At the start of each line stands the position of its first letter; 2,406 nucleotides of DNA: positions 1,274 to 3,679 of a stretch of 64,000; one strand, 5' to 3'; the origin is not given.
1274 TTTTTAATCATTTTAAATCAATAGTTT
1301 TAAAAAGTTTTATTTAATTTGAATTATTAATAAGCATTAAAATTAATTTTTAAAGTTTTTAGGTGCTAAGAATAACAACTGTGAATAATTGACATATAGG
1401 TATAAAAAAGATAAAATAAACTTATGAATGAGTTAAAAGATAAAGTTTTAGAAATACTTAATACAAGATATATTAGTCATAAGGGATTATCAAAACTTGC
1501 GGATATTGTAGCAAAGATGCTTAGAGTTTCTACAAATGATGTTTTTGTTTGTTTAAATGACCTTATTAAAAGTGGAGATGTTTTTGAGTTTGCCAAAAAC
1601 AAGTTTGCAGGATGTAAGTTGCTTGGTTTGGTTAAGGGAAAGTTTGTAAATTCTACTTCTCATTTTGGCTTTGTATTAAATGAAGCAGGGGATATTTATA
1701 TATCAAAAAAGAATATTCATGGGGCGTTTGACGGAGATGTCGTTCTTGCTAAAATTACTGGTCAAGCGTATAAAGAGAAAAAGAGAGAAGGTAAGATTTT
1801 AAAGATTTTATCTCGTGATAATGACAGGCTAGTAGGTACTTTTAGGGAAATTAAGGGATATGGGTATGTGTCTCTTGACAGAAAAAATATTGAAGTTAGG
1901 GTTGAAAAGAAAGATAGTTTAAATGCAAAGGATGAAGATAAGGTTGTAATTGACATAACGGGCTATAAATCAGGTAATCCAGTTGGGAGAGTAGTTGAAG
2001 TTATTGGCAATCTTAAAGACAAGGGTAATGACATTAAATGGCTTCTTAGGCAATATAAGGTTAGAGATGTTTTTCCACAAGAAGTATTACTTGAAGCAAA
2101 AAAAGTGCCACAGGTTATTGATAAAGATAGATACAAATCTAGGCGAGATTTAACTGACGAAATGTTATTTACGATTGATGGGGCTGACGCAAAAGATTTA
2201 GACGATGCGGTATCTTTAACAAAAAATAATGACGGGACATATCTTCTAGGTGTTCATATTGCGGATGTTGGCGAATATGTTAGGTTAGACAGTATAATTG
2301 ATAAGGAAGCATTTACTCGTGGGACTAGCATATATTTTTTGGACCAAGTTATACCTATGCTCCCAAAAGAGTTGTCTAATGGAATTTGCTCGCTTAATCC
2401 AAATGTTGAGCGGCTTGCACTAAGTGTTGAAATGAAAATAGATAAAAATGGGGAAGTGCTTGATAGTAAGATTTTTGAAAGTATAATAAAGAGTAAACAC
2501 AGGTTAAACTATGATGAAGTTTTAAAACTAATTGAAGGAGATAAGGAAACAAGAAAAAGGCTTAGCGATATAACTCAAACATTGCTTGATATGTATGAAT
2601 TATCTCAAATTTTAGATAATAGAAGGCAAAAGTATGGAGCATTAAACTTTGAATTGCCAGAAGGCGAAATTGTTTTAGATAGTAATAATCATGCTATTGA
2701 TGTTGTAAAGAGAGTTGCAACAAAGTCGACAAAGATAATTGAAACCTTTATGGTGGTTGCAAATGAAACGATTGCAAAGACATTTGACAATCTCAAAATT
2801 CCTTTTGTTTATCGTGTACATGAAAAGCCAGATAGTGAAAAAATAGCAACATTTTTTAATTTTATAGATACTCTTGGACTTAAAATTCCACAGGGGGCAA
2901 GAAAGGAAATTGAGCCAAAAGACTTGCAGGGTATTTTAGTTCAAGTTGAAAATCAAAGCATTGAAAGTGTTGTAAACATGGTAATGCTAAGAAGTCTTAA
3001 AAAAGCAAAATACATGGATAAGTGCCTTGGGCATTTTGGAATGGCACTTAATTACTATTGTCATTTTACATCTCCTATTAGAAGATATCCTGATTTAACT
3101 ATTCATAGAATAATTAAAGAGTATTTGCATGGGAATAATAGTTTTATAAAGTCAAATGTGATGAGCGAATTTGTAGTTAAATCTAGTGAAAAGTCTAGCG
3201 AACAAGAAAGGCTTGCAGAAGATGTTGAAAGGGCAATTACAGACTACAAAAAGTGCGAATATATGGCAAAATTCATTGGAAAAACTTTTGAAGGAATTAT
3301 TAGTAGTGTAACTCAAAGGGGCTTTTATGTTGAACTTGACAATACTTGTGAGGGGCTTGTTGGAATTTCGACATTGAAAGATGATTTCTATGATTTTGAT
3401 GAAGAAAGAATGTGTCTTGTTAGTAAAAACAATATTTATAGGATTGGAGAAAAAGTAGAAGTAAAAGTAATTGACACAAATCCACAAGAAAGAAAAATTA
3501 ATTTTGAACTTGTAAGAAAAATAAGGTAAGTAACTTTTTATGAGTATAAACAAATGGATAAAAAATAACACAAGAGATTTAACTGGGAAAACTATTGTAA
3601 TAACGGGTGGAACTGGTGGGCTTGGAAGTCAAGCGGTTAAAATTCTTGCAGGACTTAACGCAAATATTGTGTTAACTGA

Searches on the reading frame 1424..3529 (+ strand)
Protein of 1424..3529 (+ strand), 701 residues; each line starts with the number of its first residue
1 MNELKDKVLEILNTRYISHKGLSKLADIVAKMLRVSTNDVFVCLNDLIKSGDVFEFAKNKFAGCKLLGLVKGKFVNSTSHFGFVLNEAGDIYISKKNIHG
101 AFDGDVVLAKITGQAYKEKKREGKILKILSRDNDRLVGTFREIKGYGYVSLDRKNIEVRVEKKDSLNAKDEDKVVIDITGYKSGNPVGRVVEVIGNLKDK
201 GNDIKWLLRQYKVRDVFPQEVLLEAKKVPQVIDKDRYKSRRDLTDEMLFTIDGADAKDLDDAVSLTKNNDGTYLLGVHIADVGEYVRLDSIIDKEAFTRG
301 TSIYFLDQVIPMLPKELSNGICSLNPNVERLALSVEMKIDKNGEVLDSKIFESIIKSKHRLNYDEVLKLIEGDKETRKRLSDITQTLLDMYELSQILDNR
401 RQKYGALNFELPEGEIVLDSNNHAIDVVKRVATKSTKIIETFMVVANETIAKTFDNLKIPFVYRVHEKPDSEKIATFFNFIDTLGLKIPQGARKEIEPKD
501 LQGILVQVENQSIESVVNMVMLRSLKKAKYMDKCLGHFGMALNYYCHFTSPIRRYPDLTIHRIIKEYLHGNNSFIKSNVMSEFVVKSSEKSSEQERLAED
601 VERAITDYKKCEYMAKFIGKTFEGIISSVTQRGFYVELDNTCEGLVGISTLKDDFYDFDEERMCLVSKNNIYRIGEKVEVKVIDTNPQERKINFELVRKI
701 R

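Call 99: find_encoding_contigs(protein=window:1424-3529:+, flank=10000, max_places=1)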
Protein window:1424-3529:+ (701 aa): 2 contigs read that carry it; 1 place shown.
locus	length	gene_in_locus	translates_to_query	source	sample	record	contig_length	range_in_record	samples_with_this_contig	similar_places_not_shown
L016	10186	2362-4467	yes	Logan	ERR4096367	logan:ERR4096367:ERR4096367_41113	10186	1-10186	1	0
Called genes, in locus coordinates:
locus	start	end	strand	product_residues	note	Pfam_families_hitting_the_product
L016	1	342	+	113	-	?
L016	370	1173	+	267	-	PF00121:TIM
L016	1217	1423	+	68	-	-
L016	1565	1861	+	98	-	PF03840:SecG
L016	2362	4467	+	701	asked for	PF08206:OB_RNB, PF17876:CSD2, PF00773:RNB, PF00575:S1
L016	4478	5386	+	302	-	PF00106:adh_short, PF01370:Epimerase, PF08659:KR, PF13561:adh_short_C2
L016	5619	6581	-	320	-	PF00535:Glycos_transf_2, PF10111:Glyco_tranf_2_2, PF13641:Glyco_tranf_2_3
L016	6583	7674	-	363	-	PF13439:Glyco_transf_4, PF13477:Glyco_trans_4_2 (faint), PF13579:Glyco_trans_4_4 (weak), PF00534:Glycos_transf_1, PF13692:Glyco_trans_1_4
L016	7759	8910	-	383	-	PF06925:MGDG_synth, PF04101:Glyco_tran_28_C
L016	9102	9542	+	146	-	PF01668:SmpB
